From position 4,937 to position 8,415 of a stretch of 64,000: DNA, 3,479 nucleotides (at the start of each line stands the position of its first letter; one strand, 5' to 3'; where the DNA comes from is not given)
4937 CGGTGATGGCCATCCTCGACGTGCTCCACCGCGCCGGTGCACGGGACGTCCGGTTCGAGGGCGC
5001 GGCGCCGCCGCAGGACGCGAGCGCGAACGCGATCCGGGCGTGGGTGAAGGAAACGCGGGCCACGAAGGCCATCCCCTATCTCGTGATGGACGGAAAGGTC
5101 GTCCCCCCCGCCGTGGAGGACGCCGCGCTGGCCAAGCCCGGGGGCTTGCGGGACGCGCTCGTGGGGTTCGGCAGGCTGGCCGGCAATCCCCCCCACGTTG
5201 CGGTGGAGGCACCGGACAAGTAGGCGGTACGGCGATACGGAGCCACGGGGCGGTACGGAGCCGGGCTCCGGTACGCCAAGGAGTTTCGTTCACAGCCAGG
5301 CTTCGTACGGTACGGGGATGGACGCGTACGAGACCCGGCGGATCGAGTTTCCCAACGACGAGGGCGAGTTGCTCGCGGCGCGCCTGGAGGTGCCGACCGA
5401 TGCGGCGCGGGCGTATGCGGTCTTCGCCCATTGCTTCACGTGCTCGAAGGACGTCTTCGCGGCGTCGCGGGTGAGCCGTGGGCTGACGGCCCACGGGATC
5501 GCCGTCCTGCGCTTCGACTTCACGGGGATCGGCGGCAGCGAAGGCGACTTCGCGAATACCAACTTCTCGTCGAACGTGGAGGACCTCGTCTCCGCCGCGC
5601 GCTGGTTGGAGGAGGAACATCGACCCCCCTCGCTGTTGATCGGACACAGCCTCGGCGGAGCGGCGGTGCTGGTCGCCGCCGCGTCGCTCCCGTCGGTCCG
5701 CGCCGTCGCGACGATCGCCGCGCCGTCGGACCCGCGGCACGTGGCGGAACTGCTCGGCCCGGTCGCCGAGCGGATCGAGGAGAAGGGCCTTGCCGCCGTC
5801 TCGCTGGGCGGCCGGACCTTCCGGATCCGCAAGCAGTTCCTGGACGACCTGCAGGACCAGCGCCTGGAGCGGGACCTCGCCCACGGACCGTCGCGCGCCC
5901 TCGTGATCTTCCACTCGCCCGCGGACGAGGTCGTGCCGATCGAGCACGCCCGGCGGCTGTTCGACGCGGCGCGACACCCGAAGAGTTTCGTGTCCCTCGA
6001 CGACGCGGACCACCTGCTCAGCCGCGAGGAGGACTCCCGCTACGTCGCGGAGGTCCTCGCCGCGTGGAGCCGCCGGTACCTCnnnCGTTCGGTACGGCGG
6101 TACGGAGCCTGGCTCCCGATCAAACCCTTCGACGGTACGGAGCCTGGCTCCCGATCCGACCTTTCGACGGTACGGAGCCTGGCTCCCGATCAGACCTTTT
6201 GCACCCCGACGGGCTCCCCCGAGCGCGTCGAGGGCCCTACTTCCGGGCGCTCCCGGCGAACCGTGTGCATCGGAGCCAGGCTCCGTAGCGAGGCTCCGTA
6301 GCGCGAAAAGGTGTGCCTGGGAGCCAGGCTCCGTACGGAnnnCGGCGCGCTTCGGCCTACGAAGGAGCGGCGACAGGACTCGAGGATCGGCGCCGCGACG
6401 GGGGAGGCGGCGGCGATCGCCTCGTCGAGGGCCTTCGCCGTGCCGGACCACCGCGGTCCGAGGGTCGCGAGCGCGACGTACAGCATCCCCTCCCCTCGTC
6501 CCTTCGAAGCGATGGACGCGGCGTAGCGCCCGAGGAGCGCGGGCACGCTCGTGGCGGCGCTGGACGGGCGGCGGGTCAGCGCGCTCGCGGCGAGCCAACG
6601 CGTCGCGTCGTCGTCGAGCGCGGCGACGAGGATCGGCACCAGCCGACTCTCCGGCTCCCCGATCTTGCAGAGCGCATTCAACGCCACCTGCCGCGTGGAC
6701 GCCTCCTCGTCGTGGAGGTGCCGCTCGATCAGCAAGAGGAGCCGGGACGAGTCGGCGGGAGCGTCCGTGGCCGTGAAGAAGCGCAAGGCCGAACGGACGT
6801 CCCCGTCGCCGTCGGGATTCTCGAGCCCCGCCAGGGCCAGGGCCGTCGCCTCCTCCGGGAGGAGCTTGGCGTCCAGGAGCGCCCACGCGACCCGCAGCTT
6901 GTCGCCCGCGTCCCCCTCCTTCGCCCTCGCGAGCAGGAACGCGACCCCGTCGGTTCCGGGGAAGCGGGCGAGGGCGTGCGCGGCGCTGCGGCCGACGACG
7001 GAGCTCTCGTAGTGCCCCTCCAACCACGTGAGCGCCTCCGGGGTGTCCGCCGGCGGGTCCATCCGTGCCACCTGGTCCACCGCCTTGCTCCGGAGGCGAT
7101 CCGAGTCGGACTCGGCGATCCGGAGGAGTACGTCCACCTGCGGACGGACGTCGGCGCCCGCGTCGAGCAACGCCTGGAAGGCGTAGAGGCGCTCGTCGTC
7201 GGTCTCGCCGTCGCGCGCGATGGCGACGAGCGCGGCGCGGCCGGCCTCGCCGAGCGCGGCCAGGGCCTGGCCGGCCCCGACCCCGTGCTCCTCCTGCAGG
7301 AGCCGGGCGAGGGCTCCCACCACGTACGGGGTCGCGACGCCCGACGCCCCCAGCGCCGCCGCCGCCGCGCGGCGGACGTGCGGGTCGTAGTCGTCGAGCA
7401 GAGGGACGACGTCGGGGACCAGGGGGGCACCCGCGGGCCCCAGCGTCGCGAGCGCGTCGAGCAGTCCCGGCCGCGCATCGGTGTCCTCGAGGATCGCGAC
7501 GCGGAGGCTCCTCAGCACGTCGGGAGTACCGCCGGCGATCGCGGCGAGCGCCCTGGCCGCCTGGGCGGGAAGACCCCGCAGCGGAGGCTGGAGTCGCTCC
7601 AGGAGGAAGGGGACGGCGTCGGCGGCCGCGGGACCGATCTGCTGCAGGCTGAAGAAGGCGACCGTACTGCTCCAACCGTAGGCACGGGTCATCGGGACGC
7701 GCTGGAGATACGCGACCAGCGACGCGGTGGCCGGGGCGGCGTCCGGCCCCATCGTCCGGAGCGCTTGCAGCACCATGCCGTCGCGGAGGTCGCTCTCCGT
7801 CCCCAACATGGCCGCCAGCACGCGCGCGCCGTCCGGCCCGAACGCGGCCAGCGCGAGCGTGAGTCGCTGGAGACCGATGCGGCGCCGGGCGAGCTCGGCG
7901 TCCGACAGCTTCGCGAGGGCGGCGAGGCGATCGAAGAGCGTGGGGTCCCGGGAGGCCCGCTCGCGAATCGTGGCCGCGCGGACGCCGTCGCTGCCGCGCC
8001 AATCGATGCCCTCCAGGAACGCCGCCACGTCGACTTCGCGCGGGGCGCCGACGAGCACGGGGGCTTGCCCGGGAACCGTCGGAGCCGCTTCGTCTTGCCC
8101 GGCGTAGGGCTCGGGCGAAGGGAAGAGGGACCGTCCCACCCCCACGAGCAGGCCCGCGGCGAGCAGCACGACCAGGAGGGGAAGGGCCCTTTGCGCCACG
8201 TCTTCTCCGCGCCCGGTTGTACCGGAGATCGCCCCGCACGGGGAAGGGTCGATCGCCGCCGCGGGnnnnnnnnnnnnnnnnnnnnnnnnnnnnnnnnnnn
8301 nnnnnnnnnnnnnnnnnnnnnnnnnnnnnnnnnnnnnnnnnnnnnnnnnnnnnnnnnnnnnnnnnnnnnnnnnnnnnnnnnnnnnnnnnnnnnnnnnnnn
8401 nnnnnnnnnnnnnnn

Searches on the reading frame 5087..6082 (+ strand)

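Call 51: search_protein_families(library=pfam, max_evalue=0.001, proteins=[window:5087-6082:+])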
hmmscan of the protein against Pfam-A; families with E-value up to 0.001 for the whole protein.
window:5087-6082:+ (332 aa): 6 families
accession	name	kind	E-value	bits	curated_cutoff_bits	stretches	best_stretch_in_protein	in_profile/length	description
PF12146.15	Hydrolase_4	-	2.3e-15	57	27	1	108-217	4-114/239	Serine aminopeptidase, S33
PF12697.13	Abhydrolase_6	-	3.2e-14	54.5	26.3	1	112-322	2-216/217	Alpha/beta hydrolase family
PF00561.26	Abhydrolase_1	-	5e-09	36.6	25.8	1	112-220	4-110/245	alpha/beta hydrolase fold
PF02129.25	Peptidase_S15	-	3.3e-07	30.7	23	1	121-254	46-171/262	X-Pro dipeptidyl-peptidase (S15 family)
PF12740.14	PETase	-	2.6e-05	24.2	28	0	184-212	129-157/263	PET hydrolase-like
PF00326.27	Peptidase_S9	-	6.8e-05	22.9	22.6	0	133-213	10-97/213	Prolyl oligopeptidase family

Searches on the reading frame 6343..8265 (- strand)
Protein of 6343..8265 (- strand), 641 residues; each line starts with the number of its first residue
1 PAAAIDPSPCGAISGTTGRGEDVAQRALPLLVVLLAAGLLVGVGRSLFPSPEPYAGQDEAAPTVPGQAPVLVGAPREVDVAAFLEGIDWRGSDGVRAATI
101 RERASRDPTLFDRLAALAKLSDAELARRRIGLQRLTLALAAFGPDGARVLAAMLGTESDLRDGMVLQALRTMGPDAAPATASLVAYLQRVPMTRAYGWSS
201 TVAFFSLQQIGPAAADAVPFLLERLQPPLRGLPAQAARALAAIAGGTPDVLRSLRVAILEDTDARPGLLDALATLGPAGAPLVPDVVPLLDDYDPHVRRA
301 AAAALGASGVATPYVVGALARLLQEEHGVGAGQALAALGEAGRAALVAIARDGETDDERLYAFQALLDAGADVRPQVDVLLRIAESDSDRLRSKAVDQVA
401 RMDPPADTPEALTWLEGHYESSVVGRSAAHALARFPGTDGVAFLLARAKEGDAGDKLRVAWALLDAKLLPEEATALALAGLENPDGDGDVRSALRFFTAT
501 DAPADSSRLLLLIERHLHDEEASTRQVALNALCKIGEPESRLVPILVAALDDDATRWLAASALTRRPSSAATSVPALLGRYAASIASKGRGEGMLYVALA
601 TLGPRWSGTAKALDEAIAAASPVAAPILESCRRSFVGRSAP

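Call 51: search_protein_families(library=pfam, max_evalue=0.001, proteins=[window:6343-8265:-])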
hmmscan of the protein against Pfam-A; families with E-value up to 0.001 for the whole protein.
window:6343-8265:- (641 aa): 2 families
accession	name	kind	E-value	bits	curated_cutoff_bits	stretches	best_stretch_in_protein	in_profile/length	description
PF13646.12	HEAT_2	-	2e-18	66.9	27.7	4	261-338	13-87/88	HEAT repeats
PF13513.12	HEAT_EZ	-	0.00064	20.7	27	0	280-306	23-53/55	HEAT-like repeat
